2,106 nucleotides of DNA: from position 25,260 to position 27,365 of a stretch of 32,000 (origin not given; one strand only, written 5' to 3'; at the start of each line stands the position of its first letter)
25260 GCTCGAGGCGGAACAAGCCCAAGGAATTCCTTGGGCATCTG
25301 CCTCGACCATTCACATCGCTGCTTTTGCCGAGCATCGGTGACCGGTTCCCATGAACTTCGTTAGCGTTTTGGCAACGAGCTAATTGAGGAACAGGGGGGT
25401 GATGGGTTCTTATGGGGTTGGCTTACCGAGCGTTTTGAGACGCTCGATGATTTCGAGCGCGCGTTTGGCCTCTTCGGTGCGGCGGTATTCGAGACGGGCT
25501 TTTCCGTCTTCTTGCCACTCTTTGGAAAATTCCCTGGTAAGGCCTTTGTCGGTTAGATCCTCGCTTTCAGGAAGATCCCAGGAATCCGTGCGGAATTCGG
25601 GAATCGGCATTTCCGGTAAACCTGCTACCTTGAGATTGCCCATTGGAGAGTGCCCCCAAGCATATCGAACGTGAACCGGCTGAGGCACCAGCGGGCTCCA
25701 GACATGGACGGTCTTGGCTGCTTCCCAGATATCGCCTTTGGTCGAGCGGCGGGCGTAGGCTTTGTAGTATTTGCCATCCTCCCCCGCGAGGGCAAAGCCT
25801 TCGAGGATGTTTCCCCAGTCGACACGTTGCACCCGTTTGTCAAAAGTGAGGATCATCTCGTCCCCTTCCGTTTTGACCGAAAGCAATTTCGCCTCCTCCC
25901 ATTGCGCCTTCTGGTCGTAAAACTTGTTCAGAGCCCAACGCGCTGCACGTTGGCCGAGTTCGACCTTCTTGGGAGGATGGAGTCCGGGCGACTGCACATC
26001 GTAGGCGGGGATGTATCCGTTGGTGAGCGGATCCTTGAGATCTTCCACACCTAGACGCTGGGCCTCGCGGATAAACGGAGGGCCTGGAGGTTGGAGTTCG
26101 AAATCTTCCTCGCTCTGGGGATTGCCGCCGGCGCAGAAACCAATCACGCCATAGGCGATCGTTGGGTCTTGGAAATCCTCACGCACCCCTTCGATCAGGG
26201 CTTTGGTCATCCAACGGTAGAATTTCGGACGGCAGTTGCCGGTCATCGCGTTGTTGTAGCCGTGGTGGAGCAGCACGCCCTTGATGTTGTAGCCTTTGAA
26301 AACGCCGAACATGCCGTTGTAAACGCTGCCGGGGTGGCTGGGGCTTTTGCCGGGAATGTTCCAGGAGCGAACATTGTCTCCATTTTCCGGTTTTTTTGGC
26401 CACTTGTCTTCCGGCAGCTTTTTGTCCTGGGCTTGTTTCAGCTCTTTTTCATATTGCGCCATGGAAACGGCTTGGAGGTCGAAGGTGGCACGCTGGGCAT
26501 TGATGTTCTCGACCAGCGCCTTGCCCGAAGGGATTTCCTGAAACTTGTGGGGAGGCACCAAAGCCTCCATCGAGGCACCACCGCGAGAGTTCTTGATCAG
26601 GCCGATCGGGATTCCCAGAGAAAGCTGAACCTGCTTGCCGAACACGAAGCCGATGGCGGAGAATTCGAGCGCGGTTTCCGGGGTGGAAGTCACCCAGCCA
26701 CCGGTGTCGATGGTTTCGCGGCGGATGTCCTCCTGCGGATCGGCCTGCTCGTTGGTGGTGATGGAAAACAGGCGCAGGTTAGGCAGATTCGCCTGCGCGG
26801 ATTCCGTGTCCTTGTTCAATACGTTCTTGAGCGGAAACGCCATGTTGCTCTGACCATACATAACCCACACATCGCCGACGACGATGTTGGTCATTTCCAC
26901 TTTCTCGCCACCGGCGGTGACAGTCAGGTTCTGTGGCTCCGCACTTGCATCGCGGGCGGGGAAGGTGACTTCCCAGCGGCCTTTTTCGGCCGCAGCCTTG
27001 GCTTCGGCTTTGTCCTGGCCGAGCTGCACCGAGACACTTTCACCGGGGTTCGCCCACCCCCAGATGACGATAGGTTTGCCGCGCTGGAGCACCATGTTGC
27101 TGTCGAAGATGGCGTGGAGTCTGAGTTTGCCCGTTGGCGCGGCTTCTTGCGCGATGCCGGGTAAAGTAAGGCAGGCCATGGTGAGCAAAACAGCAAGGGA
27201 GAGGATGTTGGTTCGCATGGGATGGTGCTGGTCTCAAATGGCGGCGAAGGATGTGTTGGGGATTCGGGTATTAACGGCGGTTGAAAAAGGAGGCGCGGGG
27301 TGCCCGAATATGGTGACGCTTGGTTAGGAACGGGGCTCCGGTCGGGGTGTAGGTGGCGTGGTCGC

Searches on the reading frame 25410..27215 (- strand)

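Call 9: search_protein_families(library=pfam, proteins=[window:25410-27215:-], max_evalue=0.01)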
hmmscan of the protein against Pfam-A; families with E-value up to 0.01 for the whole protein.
window:25410-27215:- (601 aa): 1 family
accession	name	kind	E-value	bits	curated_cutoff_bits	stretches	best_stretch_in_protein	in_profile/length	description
PF03629.24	SASA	-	9.4e-10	38.9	24.8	1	114-262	2-135/226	Carbohydrate esterase, sialic acid-specific acetylesterase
